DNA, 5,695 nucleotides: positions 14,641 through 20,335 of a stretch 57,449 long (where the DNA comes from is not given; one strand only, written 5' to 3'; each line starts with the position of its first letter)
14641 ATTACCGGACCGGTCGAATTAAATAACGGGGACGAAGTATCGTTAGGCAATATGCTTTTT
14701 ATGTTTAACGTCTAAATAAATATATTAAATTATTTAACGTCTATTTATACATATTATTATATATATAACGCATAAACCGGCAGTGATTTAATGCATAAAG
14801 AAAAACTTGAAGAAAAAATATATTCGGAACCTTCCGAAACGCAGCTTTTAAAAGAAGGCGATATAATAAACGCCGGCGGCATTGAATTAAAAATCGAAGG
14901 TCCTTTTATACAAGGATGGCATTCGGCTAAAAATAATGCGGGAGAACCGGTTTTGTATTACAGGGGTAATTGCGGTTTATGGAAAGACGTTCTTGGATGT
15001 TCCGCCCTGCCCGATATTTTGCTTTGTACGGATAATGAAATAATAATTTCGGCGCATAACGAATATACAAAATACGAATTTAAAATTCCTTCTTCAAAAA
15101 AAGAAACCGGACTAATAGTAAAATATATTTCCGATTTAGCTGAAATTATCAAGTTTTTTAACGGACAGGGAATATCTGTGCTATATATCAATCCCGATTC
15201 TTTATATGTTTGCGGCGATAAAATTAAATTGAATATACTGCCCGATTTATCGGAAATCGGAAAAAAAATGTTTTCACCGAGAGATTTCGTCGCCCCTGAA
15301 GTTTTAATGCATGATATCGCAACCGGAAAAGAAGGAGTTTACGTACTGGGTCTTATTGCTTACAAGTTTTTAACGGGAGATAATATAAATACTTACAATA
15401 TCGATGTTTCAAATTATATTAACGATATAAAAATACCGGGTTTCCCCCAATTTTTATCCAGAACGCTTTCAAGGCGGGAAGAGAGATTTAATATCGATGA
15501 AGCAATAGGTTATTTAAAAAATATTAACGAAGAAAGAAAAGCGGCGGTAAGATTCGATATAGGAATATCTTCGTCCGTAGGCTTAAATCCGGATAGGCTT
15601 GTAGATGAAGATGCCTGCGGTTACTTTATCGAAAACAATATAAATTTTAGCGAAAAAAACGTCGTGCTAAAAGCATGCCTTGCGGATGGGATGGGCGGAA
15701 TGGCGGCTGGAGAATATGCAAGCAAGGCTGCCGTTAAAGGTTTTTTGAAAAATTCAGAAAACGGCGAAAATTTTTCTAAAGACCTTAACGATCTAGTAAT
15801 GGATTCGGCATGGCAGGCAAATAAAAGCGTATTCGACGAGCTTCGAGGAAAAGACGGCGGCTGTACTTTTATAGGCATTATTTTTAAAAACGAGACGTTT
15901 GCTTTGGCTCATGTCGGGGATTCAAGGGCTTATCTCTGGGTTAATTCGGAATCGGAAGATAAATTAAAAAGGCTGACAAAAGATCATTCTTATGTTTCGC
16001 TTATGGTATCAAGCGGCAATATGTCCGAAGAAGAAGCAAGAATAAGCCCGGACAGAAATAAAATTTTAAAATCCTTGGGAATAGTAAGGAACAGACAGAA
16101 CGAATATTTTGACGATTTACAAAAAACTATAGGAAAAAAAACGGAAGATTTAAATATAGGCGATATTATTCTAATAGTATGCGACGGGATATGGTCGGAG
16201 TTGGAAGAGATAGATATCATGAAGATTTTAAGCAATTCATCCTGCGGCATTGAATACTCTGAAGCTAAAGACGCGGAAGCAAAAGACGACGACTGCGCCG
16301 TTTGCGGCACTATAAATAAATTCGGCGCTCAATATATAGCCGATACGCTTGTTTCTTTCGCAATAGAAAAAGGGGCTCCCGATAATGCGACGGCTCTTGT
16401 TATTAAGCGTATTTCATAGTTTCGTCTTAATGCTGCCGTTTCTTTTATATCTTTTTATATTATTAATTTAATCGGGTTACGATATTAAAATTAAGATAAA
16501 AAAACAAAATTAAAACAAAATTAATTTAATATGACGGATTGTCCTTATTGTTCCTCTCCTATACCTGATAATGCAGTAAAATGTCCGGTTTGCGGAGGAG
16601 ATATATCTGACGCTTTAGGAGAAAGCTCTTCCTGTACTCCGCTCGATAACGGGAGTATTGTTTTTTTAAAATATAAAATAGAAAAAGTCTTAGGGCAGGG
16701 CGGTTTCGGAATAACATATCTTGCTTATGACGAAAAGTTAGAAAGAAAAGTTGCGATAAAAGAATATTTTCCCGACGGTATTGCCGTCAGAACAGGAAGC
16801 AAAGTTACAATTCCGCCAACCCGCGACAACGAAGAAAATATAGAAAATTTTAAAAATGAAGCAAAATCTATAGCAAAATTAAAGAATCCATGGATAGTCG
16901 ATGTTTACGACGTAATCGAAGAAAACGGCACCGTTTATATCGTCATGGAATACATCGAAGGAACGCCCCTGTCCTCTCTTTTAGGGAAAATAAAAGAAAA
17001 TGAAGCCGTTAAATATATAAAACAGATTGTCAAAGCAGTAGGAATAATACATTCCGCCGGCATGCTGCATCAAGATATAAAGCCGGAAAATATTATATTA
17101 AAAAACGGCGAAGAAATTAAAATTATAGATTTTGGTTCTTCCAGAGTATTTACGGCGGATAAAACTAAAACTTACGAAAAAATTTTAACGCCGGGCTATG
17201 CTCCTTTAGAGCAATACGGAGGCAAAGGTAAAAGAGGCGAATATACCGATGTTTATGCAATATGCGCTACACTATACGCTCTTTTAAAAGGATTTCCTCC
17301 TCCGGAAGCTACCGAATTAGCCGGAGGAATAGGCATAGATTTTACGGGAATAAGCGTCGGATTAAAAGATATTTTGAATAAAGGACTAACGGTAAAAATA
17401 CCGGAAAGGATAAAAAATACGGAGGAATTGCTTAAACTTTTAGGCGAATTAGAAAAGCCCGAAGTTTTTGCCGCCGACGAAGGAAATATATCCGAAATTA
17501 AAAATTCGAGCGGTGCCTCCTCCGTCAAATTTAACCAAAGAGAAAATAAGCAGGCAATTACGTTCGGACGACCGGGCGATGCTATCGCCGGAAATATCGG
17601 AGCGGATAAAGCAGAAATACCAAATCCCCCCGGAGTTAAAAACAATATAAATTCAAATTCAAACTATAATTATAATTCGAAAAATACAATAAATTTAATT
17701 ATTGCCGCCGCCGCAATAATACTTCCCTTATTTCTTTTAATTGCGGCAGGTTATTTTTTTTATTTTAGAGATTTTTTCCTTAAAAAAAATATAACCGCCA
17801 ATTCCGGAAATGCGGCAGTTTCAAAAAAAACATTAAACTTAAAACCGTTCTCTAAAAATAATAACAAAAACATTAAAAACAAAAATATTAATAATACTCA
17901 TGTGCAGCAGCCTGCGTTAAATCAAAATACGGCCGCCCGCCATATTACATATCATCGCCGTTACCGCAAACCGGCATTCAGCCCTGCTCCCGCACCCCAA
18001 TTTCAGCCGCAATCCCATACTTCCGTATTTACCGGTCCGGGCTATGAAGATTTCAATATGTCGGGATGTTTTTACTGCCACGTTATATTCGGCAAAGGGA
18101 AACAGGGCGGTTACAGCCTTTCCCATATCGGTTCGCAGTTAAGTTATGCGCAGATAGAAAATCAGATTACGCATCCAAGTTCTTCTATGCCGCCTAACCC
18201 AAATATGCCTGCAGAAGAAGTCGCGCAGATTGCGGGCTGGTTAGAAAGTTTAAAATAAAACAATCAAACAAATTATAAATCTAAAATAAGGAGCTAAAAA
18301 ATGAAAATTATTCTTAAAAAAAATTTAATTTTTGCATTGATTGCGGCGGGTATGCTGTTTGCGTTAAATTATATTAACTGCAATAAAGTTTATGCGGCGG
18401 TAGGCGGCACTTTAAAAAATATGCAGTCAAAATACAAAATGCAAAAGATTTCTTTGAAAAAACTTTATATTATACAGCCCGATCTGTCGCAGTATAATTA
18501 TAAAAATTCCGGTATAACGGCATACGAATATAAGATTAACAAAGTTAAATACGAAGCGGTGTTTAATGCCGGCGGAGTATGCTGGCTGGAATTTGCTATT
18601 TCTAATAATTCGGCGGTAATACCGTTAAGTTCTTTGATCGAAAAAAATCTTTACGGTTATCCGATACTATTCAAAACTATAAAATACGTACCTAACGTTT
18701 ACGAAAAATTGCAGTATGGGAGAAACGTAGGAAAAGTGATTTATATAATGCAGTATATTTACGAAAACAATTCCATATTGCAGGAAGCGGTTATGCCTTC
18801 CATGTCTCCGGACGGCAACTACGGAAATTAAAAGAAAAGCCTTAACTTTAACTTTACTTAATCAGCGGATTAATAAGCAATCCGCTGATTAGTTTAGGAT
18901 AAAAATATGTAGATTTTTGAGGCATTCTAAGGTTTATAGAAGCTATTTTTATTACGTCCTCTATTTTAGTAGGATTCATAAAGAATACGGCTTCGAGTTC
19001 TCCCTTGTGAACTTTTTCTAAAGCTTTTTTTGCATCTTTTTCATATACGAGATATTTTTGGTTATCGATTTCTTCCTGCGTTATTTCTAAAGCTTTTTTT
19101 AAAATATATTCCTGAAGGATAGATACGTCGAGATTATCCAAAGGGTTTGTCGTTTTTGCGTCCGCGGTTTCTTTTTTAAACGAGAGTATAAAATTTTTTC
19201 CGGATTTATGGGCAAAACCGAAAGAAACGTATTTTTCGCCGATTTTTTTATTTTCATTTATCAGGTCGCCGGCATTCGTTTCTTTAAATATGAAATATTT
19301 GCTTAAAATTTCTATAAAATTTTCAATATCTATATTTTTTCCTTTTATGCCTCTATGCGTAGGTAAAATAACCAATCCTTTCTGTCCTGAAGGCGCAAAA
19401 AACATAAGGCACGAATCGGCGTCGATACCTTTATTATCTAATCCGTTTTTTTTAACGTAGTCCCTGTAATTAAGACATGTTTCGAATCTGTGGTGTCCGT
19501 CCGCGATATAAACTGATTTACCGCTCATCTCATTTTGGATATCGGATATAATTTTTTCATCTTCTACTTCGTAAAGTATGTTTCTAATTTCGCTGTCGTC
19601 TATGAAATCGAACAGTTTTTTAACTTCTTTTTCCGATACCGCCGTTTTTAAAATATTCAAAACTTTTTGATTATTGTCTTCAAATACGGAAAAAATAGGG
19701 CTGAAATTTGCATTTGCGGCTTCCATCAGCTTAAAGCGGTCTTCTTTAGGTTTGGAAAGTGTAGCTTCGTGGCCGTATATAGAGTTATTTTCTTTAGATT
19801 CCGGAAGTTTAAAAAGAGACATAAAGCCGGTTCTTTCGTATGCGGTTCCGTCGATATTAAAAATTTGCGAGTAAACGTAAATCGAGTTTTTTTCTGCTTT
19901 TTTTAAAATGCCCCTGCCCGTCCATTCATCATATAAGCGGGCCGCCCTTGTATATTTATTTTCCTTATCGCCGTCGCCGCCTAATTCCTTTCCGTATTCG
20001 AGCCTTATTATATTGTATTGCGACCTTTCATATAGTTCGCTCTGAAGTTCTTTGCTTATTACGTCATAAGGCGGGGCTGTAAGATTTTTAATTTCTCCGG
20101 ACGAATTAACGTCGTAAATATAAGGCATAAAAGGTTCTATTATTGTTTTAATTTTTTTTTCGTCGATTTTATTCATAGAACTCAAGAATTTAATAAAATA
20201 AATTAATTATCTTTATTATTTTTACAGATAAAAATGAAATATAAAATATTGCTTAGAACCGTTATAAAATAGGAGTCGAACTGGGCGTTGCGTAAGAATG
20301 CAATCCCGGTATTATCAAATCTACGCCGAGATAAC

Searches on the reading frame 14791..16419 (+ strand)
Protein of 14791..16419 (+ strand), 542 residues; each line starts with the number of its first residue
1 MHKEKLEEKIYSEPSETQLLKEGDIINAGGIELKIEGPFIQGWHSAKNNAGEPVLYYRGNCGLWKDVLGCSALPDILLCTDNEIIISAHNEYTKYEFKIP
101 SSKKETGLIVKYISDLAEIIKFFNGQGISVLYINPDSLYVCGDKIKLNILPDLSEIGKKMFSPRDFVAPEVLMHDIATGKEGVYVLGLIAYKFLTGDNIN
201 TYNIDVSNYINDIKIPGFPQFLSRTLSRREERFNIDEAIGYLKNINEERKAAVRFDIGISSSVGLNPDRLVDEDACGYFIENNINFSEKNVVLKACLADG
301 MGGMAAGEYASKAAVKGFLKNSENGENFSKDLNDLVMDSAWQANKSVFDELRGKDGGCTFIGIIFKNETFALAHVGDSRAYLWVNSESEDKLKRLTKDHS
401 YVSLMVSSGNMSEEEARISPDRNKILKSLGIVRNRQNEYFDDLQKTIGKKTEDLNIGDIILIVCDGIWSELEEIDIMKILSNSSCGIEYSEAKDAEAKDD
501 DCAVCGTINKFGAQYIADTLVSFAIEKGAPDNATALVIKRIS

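Call 45: search_protein_families(library=pfam, max_evalue=0.000001, proteins=[window:14791-16419:+])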
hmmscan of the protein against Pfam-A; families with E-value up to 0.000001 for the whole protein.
window:14791-16419:+ (542 aa): 2 families
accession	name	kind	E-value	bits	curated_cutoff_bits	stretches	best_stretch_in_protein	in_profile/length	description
PF00481.26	PP2C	-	6e-10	39.7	20.3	1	293-400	35-141/255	Protein phosphatase 2C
PF13672.11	PP2C_2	-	9e-07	29.1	24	0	288-398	22-133/209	Protein phosphatase 2C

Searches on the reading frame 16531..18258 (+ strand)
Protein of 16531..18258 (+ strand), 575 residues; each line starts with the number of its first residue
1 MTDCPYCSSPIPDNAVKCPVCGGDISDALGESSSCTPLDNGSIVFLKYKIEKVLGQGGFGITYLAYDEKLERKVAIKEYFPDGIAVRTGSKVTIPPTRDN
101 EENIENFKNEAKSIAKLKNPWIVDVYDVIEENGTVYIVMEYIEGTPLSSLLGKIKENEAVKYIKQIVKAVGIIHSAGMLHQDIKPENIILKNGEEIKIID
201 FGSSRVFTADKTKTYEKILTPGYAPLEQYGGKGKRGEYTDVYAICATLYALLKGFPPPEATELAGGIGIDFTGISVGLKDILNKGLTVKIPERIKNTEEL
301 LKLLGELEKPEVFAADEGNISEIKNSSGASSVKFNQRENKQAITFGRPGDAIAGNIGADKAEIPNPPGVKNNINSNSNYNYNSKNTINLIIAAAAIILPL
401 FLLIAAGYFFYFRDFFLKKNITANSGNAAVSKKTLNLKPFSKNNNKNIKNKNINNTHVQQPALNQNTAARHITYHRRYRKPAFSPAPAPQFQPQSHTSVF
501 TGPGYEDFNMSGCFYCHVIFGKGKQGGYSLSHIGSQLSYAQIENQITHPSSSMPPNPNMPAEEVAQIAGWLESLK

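Call 45: search_protein_families(library=pfam, max_evalue=0.000001, proteins=[window:16531-18258:+])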
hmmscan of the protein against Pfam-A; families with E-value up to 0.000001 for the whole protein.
window:16531-18258:+ (575 aa): 4 families
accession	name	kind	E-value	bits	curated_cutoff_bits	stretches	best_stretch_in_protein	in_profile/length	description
PF00069.31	Pkinase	-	3.8e-40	138.4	31.7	1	48-272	1-211/263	Protein kinase domain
PF07714.23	PK_Tyr_Ser-Thr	-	1.2e-21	77.6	23.1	1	49-253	2-199/258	Protein tyrosine and serine/threonine kinase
PF03109.22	ABC1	-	6.1e-08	32.5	22.9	1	103-220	116-230/244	ABC1 atypical kinase-like domain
PF01636.29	APH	-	8.2e-07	29.5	23.2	0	92-176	25-110/239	Phosphotransferase enzyme family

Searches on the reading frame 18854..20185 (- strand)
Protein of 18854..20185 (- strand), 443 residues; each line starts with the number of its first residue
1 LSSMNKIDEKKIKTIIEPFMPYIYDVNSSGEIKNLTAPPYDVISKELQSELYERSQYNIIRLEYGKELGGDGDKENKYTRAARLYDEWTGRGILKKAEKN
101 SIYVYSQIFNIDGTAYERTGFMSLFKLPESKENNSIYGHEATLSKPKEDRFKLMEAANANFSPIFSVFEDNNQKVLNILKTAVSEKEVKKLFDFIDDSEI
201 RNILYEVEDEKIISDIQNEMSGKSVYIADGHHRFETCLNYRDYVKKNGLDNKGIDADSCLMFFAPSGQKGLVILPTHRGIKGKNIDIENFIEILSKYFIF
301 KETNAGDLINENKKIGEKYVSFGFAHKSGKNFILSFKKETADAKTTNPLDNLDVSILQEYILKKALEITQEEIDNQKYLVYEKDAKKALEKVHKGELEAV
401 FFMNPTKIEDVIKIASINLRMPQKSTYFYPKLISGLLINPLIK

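Call 43: search_protein_families(library=pfam, max_evalue=0.000001, proteins=[window:18854-20185:-])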
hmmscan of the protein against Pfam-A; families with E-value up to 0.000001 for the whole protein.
window:18854-20185:- (443 aa): 1 family
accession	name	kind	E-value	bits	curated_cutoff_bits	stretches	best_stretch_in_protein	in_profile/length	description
PF06245.16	DUF1015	-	9.1e-75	252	25.8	1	16-355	1-325/325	Protein of unknown function (DUF1015)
